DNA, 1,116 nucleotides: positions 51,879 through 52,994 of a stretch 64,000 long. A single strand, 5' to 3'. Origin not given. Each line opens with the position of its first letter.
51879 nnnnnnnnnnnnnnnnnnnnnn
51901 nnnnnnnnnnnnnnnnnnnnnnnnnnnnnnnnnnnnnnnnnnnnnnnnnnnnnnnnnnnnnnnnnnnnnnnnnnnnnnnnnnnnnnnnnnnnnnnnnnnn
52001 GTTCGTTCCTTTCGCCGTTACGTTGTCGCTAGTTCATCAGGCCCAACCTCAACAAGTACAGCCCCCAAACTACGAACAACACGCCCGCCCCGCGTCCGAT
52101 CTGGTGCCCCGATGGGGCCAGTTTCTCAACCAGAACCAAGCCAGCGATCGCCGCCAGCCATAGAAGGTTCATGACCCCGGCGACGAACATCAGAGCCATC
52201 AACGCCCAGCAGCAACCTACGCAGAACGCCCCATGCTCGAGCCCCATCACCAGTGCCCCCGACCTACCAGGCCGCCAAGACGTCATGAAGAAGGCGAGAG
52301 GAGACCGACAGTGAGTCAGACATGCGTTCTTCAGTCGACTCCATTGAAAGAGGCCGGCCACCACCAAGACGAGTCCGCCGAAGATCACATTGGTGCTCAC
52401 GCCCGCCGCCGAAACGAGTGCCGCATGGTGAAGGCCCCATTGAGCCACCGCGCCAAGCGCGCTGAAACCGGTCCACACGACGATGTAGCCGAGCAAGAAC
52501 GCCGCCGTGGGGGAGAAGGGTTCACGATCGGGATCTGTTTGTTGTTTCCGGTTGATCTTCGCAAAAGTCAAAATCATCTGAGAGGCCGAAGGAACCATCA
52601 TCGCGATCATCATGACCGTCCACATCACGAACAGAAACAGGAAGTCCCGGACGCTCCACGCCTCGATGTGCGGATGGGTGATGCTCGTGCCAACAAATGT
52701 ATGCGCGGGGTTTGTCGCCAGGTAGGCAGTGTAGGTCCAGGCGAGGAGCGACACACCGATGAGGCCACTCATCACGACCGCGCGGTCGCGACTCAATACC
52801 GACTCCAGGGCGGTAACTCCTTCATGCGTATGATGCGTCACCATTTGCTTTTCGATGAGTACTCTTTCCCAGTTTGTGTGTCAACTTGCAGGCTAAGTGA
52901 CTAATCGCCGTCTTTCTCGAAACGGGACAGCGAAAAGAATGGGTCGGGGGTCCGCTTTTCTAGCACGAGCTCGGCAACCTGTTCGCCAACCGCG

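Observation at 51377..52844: DUF2182-like metal-binding membrane protein + DUF1326-like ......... protein: a conserved uncharacterised two-gene cassette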

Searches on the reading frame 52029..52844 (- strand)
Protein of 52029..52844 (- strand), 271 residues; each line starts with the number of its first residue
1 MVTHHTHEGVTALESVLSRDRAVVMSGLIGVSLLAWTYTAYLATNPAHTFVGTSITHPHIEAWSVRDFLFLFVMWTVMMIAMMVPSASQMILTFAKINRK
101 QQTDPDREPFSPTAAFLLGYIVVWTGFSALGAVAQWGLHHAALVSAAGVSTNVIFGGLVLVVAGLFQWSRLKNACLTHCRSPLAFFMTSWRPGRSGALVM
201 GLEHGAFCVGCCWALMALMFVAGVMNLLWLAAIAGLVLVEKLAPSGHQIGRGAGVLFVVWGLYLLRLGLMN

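Call 3: search_protein_families(library=pfam, proteins=[window:52029-52844:-], max_evalue=0.01)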
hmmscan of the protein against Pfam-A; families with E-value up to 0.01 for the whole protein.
window:52029-52844:- (271 aa): 1 family
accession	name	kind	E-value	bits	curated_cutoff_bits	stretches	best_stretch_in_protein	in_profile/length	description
PF09948.15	PpoB2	-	8.7e-67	225.1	28.7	1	72-263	1-187/188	Copper chaperone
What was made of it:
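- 52029..52844 (-): PpoB2-family (PF09948, ex-DUF2182) polytopic membrane protein, DmdE-like, 271 aa. It has an invariant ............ helix, a cytoplasmic K-x2-C175-x3-C179-RSP loop, C208-x2-C211-C212 in a transmembrane helix, and His-rich outer loops. Pfam 225 bits (call 3).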

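Call 4: search_protein_families(library=ncbifam, proteins=[window:52029-52844:-], max_evalue=0.01)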
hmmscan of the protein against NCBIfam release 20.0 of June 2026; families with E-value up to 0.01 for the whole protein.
window:52029-52844:- (271 aa): 0 families

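Call 18: search_solved_structures(query=window:52029-52844:-, max_evalue=1)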
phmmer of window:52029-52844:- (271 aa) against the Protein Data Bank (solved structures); distinct sequences matched with E-value up to 1: 0.

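Call 29: find_homologous_proteins(query=window:52029-52844:-, max_evalue=0.00001)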
Query window:52029-52844:- (271 aa): 3963 proteins with E <= 0.00001 among 8000 candidates; the best 120 are listed.
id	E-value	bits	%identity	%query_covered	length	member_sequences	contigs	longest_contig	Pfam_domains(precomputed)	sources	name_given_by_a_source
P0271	2.9e-164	563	100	94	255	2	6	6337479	PF09948.16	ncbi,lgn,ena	-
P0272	1.3e-146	505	86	100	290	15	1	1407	PF09948.16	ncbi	-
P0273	4.0e-141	487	83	98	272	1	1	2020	PF09948.16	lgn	-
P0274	3.4e-135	468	82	98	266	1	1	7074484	PF09948.16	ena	-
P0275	1.2e-133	463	79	98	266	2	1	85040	PF09948.16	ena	-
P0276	1.1e-103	365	65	99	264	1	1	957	PF09948.16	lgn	-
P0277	1.2e-99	351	63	93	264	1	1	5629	PF09948.16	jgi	jgi:predicted metal-binding membrane protein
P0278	1.8e-95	338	63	95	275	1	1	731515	PF09948.16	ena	-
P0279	1.9e-93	331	58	96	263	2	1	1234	PF09948.16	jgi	jgi:predicted metal-binding membrane protein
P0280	3.9e-93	330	60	94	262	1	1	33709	PF09948.16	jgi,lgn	jgi:predicted metal-binding membrane protein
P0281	1.2e-92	328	60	95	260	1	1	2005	PF09948.16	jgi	jgi:predicted metal-binding membrane protein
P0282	1.5e-92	328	59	88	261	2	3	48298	PF09948.16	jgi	jgi:predicted metal-binding membrane protein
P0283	1.5e-91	325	60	89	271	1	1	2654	PF09948.16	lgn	-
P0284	2.0e-91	324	57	97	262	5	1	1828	PF09948.16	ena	-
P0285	2.1e-91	324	58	95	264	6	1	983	PF09948.16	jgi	jgi:predicted metal-binding membrane protein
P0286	2.3e-91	324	58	90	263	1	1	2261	PF09948.16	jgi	-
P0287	3.9e-91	323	57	95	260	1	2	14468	PF09948.16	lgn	-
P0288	3.9e-91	323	58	94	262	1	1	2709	PF09948.16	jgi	jgi:predicted metal-binding membrane protein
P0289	5.4e-91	323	59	89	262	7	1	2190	PF09948.16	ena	-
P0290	7.2e-91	323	58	97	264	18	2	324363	PF09948.16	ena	-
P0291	1.0e-90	322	59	95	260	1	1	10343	PF09948.16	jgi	jgi:predicted metal-binding membrane protein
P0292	1.6e-90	321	58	95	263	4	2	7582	PF09948.16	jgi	jgi:predicted metal-binding membrane protein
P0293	1.9e-90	321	59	97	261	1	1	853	PF09948.16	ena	-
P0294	2.1e-90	321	57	95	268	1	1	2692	PF09948.16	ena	-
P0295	4.0e-90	320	56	95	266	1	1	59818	PF09948.16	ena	-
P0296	4.9e-90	320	58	97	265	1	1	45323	PF09948.16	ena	-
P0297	5.4e-90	320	60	89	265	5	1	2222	PF09948.16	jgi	jgi:predicted metal-binding membrane protein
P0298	6.2e-90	319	56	97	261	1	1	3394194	PF09948.16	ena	-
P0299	7.8e-90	319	55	94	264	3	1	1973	PF09948.16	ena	-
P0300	9.2e-90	319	58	94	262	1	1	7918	PF09948.16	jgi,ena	-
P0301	1.0e-89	319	58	92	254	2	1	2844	PF09948.16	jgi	jgi:predicted metal-binding membrane protein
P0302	1.2e-89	319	56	95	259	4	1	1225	PF09948.16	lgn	-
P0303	2.1e-89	318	58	94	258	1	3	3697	PF09948.16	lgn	-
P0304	2.3e-89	318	58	94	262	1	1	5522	PF09948.16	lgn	-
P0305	2.6e-89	317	55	95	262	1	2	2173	PF09948.16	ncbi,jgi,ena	jgi:predicted metal-binding membrane protein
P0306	2.9e-89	317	58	89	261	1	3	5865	PF09948.16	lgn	-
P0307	2.9e-89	317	58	93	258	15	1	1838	PF09948.16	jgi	jgi:predicted metal-binding membrane protein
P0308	3.3e-89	317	57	94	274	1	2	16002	PF09948.16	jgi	jgi:predicted metal-binding membrane protein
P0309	3.7e-89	317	58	95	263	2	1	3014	PF09948.16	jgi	jgi:predicted metal-binding membrane protein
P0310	5.6e-89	316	59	95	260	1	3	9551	PF09948.16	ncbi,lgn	ncbi:MAG: DUF2182 domain-containing protein [Candidatus Methylomirabilia bacterium]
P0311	7.0e-89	316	56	93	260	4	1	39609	PF09948.16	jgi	-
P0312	7.0e-89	316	59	90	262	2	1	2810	PF09948.16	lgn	-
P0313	7.9e-89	316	57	95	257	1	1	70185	PF09948.16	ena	-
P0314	8.0e-89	316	57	90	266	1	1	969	PF09948.16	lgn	-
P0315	8.6e-89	316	60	78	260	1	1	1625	PF09948.16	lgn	-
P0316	8.8e-89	316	57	91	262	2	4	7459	PF09948.16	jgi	jgi:predicted metal-binding membrane protein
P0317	1.0e-88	315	55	95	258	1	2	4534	PF09948.16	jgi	jgi:predicted metal-binding membrane protein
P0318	1.3e-88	315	57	90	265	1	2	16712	PF09948.16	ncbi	ncbi:MAG: DUF2182 domain-containing protein [Acidobacteriota bacterium]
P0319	1.5e-88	315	56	95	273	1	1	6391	PF09948.16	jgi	jgi:predicted metal-binding membrane protein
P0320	1.8e-88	315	59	89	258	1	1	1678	PF09948.16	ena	-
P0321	1.8e-88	315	57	95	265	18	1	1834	PF09948.16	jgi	jgi:predicted metal-binding membrane protein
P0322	2.2e-88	314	55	95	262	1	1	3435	PF09948.16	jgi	jgi:predicted metal-binding membrane protein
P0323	2.2e-88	314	58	95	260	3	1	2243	PF09948.16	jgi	jgi:predicted metal-binding membrane protein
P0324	2.3e-88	314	56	94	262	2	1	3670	PF09948.16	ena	-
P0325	2.7e-88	314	59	89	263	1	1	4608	PF09948.16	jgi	jgi:predicted metal-binding membrane protein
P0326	2.9e-88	314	56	94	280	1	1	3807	PF09948.16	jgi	jgi:predicted metal-binding membrane protein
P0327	3.7e-88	314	57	94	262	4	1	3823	PF09948.16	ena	-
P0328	4.3e-88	313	56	95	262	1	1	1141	PF09948.16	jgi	jgi:predicted metal-binding membrane protein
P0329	4.5e-88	313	58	94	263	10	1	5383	PF09948.16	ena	-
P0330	4.9e-88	313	56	96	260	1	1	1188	PF09948.16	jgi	-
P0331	5.8e-88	313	58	95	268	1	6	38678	PF09948.16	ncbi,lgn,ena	-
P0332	6.5e-88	313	56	97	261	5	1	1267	PF09948.16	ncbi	-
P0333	7.7e-88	313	57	94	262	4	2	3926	PF09948.16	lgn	-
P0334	1.1e-87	312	56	96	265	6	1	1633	PF09948.16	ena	-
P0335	1.3e-87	312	55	94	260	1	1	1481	PF09948.16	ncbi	-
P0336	1.3e-87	312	55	93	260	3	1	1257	PF09948.16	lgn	-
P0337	1.8e-87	311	58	95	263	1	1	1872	PF09948.16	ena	-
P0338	1.9e-87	311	57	95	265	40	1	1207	PF09948.16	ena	-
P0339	1.9e-87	311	55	90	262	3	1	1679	PF09948.16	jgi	jgi:predicted metal-binding membrane protein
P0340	1.9e-87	311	56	97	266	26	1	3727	PF09948.16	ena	-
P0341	2.1e-87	311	56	95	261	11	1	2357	PF09948.16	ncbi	-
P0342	2.5e-87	311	56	95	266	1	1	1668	PF09948.16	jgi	jgi:predicted metal-binding membrane protein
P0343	2.7e-87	311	52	96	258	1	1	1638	PF09948.16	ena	-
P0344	2.7e-87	311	53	93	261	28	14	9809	PF09948.16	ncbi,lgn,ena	-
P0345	2.8e-87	311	55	95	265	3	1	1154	PF09948.16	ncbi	-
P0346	2.9e-87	311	59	93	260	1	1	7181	PF09948.16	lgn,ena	-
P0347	2.9e-87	311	57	94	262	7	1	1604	PF09948.16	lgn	-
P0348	2.9e-87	311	57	96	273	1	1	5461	PF09948.16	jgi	jgi:predicted metal-binding membrane protein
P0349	2.9e-87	311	55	95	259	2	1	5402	PF09948.16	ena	-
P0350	3.5e-87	310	57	96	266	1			PF09948.16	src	-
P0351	4.4e-87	310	59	92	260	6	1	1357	PF09948.16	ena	-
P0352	4.6e-87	310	57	95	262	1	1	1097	PF09948.16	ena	-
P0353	5.5e-87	310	57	95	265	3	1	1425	PF09948.16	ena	-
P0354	5.5e-87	310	59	94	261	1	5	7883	PF09948.16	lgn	-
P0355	5.5e-87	310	57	95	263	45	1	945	PF09948.16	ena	-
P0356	6.5e-87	310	55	95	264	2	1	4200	PF09948.16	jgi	jgi:predicted metal-binding membrane protein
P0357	6.8e-87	309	55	92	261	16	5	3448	PF09948.16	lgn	-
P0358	9.2e-87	309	57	94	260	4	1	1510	PF09948.16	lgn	-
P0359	9.7e-87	309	55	94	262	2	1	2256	PF09948.16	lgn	-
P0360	9.9e-87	309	59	98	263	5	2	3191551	PF09948.16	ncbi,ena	-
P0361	1.1e-86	309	56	94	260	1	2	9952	PF09948.16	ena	-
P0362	1.2e-86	309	57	95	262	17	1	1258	PF09948.16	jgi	jgi:predicted metal-binding membrane protein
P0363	1.3e-86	309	58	90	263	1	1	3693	PF09948.16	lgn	-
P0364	1.4e-86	308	58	93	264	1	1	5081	PF09948.16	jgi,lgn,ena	-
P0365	1.7e-86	308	55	94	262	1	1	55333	PF09948.16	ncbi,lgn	-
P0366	1.7e-86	308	56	90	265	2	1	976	PF09948.16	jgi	jgi:predicted metal-binding membrane protein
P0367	1.8e-86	308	56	95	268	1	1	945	PF09948.16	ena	-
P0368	1.9e-86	308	57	94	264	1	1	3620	PF09948.16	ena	-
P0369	2.0e-86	308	56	94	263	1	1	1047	PF09948.16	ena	-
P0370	2.2e-86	308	57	92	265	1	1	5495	PF09948.16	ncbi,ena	-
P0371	2.4e-86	308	56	97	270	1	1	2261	PF09948.16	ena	-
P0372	2.5e-86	308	54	93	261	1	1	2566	PF09948.16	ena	-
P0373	2.5e-86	308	55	95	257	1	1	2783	PF09948.16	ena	-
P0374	2.7e-86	308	57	95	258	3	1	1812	PF09948.16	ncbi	-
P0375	2.9e-86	307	57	95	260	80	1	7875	PF09948.16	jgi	jgi:predicted metal-binding membrane protein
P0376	3.1e-86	307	56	95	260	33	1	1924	PF09948.16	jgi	jgi:predicted metal-binding membrane protein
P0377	3.2e-86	307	55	94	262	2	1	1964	PF09948.16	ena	-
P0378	3.2e-86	307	56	94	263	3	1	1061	PF09948.16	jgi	jgi:predicted metal-binding membrane protein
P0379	3.7e-86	307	55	94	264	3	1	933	PF09948.16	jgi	jgi:predicted metal-binding membrane protein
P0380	4.5e-86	307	54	95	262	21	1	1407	PF09948.16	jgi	-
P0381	4.6e-86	307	54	95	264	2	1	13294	PF09948.16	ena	-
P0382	4.6e-86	307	57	94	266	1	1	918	PF09948.16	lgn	-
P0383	4.6e-86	307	55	95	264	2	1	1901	PF09948.16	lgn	-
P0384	4.9e-86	307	55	94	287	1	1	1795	PF09948.16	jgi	jgi:predicted metal-binding membrane protein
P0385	5.0e-86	307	56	94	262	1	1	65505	PF09948.16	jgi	jgi:predicted metal-binding membrane protein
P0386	5.3e-86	307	57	94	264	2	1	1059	PF09948.16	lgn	-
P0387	5.8e-86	306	59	95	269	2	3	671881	PF09948.16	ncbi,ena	-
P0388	5.9e-86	306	56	94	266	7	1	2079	PF09948.16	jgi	-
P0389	7.4e-86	306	57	95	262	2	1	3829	PF09948.16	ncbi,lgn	-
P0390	9.7e-86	306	57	95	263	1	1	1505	PF09948.16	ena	-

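Call 42: predict_structure(alignment_id=A3)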
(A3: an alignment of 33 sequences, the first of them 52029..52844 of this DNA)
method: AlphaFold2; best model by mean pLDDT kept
length: 271 residues; sequences in the alignment: 33
mean_pLDDT: 81.9   pTM: 0.74
mean pLDDT of the five models: 81.9, 80.8, 78.6, 78.4, 77.3
residues with pLDDT >= 90: 80; 70-90: 148; 50-70: 30; < 50: 13
segments of 3 or more residues with pLDDT < 50: 49-59
pLDDT, mean of each block of 10 residues (from residue 1): 59 83 82 78 66 46 80 85 85 90 79 93 91 85 69 85 91 86 91 95 91 76 64 82 88 93 94 87
secondary structure, 60 per line:
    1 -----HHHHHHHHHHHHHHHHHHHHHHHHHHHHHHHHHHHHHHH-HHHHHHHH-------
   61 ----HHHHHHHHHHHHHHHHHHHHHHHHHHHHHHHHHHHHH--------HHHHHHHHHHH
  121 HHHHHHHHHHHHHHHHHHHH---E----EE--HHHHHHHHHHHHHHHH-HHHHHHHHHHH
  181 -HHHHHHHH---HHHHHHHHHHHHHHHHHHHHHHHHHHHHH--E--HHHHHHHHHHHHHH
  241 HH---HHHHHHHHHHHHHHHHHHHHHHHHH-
elements in order: H6-44 H46-53 H65-101 H110-140 H153-168 H170-180 H182-189 H193-221 H227-242 H246-270
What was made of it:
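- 52029..52844 (-): AF2 pLDDT 82 (call 42).
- On Pfam PF09948 (PpoB2 / DUF2182): AF2 helices (call 42).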

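Call 65: search_dna_similar(query=window:52029-52844:-, collection=plasmids, mode=protein, max_evalue=0.001, max_rows=40, rows=spread)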
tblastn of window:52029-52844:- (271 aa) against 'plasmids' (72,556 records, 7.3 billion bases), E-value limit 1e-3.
Records with a match: 227; places in all: 231; records where one place covers at least 80% of the query: 33.
Best place of each record, by identity: <60% 227.
By first word of the organism name: Ralstonia 130; Bacillus 20; Paraburkholderia 8; Mycobacterium 7; Caballeronia 6; Rhodococcus 6; Sinorhizobium 5; Burkholderia 5; Cupriavidus 4; Natrinema 4; and 23 more.
By predicted mobility (MOB-suite, as given by PLSDB): mobilizable 115; non-mobilizable 99; conjugative 13.
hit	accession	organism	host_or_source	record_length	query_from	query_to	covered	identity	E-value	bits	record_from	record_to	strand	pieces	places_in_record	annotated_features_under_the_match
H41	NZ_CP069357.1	Microvirga sp. VF16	Vachellia farnesiana,Cell culture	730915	11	261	93%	47.4%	2e-60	213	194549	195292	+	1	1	DUF2182 domain-containing protein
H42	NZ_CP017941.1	Phyllobacterium zundukense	Oxytropis triphylla,cell culture,root ...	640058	10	265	94%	39.7%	5e-55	197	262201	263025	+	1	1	DUF2182 domain-containing protein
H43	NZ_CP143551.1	Burkholderia multivorans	Homo sapiens,bronchoalveolar lavage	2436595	6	265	96%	38.3%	3e-42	160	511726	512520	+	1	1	none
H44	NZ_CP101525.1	Burkholderia arboris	mixed culture,soil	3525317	6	260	94%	36.4%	2e-44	167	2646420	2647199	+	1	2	none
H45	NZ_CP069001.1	Sulfitobacter mediterraneus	Skeletonema costatum,The surface ...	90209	21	262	89%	35.1%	1e-34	139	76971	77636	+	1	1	DUF2182 domain-containing protein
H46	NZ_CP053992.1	Bacillus cereus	-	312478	74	264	70%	39.9%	1e-37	147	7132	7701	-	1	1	DUF2182 domain-containing protein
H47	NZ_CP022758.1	Ralstonia solanacearum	Solanum tuberosum,single cell,Potato ...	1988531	18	241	83%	33.2%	1e-18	93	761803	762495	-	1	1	none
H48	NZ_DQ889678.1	Bacillus cereus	-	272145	74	265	71%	38.5%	3e-38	149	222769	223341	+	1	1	DUF2182 domain-containing protein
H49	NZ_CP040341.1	Bacillus cereus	Apostichopus japonicus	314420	74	265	71%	38.5%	3e-38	149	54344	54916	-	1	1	DUF2182 domain-containing protein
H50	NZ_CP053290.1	Bacillus cereus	Pyropia,cell culture,seawater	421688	74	265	71%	38.5%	3e-38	149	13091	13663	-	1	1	DUF2182 domain-containing protein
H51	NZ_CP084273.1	Caballeronia grimmiae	Leptoglossus zonatus,Cell culture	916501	67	260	72%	36.7%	5e-27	117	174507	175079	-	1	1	DUF2182 domain-containing protein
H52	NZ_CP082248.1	Natrinema sp. SYSU A 869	cell culture,salt lake sediment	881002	72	256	68%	35.7%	9e-21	99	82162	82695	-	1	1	DUF2182 domain-containing protein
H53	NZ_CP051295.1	Ralstonia solanacearum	Plantain,cell culture,stem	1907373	75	241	62%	38.2%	2e-16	86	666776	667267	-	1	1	none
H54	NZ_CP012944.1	Ralstonia solanacearum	Cucumis sativus,cell culture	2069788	75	241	62%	38.2%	2e-16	86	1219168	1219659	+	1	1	none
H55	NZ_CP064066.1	Rhodococcus sp. M8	cell culture,nitrile contaminated soil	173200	57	265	77%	29.9%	2e-16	86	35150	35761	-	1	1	DUF2182 domain-containing protein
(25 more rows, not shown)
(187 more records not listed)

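Call 66: get_annotated_region(hit=H45, flank=7000)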
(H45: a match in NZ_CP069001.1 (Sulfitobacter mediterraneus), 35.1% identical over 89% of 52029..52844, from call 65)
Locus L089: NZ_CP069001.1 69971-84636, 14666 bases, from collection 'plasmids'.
description: Sulfitobacter mediterraneus strain SC7-37 plasmid P2, complete sequence
organism: Sulfitobacter mediterraneus (NCBI taxid 83219)
taxonomy: Bacteria; Pseudomonadota; Alphaproteobacteria; Rhodobacterales; Roseobacteraceae; Sulfitobacter; Sulfitobacter mediterraneus
host: -; source: Skeletonema costatum,The surface seawater at the Pearl River Estuary; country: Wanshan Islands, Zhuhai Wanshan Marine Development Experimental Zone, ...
typing (MOB-suite, as given by PLSDB): conjugative; relaxase MOBP; mating-pair formation MPF_T
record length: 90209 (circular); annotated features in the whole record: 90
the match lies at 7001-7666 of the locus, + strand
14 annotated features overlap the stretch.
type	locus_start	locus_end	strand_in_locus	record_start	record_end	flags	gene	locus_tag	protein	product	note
CDS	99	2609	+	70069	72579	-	-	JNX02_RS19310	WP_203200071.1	heavy metal translocating P-type ATPase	GO:0006812 - monoatomic cation transport [Evidence IEA]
CDS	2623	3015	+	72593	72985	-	cueR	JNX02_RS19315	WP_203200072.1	Cu(I)-responsive transcriptional regulator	GO:0006878 - intracellular copper ion homeostasis [Evidence IEA]; GO:0006355 - regulation of DNA-templated ...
CDS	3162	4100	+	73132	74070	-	-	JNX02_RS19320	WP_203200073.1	DUF305 domain-containing protein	-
CDS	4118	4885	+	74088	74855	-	-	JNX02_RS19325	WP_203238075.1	glutaredoxin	-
CDS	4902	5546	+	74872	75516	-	-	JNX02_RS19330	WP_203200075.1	DUF3047 domain-containing protein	-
CDS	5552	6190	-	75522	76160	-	-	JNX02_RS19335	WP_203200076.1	hypothetical protein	-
CDS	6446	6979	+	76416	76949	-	-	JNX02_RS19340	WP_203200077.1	disulfide bond formation protein B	-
CDS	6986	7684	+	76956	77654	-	-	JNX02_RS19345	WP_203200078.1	DUF2182 domain-containing protein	-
CDS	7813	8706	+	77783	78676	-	lgt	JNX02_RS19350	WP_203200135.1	prolipoprotein diacylglyceryl transferase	GO:0009249 - protein lipoylation [Evidence IEA]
CDS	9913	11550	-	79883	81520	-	-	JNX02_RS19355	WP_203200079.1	hypothetical protein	-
CDS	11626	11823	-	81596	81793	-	-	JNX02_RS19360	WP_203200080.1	ATP-binding protein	-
CDS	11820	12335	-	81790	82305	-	-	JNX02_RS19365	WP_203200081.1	ABC-three component system middle component 5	-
CDS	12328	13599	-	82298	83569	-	-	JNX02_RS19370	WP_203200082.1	ABC-three component system protein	-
CDS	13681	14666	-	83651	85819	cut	-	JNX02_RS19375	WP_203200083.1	DEAD/DEAH box helicase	-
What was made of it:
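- A solo DUF2182 sits in a Sulfitobacter copper island with a P-type ATPase, CueR and DsbB (call 66). DsbB sits directly upstream of a solo DUF2182 (call 66).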

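Call 67: get_annotated_region(hit=H41, flank=7000)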
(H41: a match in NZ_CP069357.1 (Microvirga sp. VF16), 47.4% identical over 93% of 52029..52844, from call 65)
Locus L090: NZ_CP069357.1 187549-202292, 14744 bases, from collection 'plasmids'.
description: Microvirga sp. VF16 plasmid pMVF16-3, complete sequence
organism: Microvirga sp. VF16 (NCBI taxid 2807101)
taxonomy: Bacteria; Pseudomonadota; Alphaproteobacteria; Hyphomicrobiales; Methylobacteriaceae; Microvirga; Microvirga sp. VF16
host: -; source: Vachellia farnesiana,Cell culture; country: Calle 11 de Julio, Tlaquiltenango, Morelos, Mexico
typing (MOB-suite, as given by PLSDB): non-mobilizable
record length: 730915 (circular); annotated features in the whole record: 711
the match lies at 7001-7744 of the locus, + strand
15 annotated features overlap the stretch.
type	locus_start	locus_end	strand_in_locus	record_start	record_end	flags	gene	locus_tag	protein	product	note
CDS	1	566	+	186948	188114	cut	-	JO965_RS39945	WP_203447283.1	IS110 family transposase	-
CDS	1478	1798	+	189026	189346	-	-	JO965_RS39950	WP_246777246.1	metalloregulator ArsR/SmtB family transcription factor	GO:0006355 - regulation of DNA-templated transcription [Evidence IEA]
CDS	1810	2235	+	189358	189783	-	-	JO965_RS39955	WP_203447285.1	YeeE/YedE family protein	-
CDS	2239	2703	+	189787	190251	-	-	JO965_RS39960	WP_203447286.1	DUF6691 family protein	-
CDS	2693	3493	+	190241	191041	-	-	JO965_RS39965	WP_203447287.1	sulfite exporter TauE/SafE family protein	GO:0006810 - transport [Evidence IEA]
CDS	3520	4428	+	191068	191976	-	-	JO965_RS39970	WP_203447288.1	MBL fold metallo-hydrolase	-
CDS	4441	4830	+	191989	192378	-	-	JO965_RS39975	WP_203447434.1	rhodanese-like domain-containing protein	-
CDS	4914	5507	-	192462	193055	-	-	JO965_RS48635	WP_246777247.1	MerR family DNA-binding protein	-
CDS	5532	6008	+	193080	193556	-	-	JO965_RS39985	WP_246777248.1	transposase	-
CDS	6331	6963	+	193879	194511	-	-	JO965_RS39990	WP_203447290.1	DUF1326 domain-containing protein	-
CDS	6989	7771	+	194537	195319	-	-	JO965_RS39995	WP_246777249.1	DUF2182 domain-containing protein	-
CDS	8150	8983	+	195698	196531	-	-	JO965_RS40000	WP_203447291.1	alpha/beta hydrolase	-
CDS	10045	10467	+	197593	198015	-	-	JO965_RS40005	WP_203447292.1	cupin domain-containing protein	-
CDS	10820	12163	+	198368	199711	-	-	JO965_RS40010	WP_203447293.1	efflux RND transporter periplasmic adaptor subunit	GO:0006810 - transport [Evidence IEA]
CDS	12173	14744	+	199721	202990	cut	-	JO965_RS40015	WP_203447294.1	CusA/CzcA family heavy metal efflux RND transporter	-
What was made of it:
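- The Microvirga pair lies beside a MerR regulator and near CusA (call 67). Distant relatives sit in metal-resistance islands (calls 66, 67).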

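Call 68: get_annotated_region(hit=H52, flank=6000)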
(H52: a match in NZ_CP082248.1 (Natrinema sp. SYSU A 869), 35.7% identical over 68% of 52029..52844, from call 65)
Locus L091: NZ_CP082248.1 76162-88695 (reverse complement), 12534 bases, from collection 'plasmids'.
description: Natrinema sp. SYSU A 869 plasmid unnamed2, complete sequence
organism: Natrinema sp. SYSU A 869 (NCBI taxid 2871694)
taxonomy: Archaea; Euryarchaeota; Halobacteria; Halobacteriales; Natrialbaceae; Natrinema; Natrinema sp. SYSU A 869
host: -; source: cell culture,salt lake sediment; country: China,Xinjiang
typing (MOB-suite, as given by PLSDB): non-mobilizable; mating-pair formation MPF_T
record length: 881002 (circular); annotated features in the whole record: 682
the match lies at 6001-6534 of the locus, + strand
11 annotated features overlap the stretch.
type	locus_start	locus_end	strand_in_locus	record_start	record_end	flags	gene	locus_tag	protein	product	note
CDS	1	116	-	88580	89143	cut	-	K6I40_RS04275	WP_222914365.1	OsmC family protein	GO:0006979 - response to oxidative stress [Evidence IEA]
CDS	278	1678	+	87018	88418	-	-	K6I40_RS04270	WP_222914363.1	FAD-binding oxidoreductase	-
CDS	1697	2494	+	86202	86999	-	-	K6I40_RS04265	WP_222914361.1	alpha/beta hydrolase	-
CDS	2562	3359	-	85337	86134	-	-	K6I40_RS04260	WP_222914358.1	alpha/beta hydrolase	-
CDS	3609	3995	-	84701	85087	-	-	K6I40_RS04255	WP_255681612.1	cupin domain-containing protein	-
CDS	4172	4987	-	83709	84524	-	-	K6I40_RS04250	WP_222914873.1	MarR family transcriptional regulator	-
CDS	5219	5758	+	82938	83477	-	-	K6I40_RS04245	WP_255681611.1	DUF1326 domain-containing protein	-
CDS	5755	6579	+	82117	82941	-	-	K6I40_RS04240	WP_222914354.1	DUF2182 domain-containing protein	-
CDS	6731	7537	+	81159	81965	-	-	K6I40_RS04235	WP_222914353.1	class I SAM-dependent methyltransferase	-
CDS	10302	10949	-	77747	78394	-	-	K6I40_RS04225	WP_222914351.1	helix-turn-helix domain-containing protein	-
CDS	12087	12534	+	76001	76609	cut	rdfA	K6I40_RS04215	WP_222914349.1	rod-determining factor RdfA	-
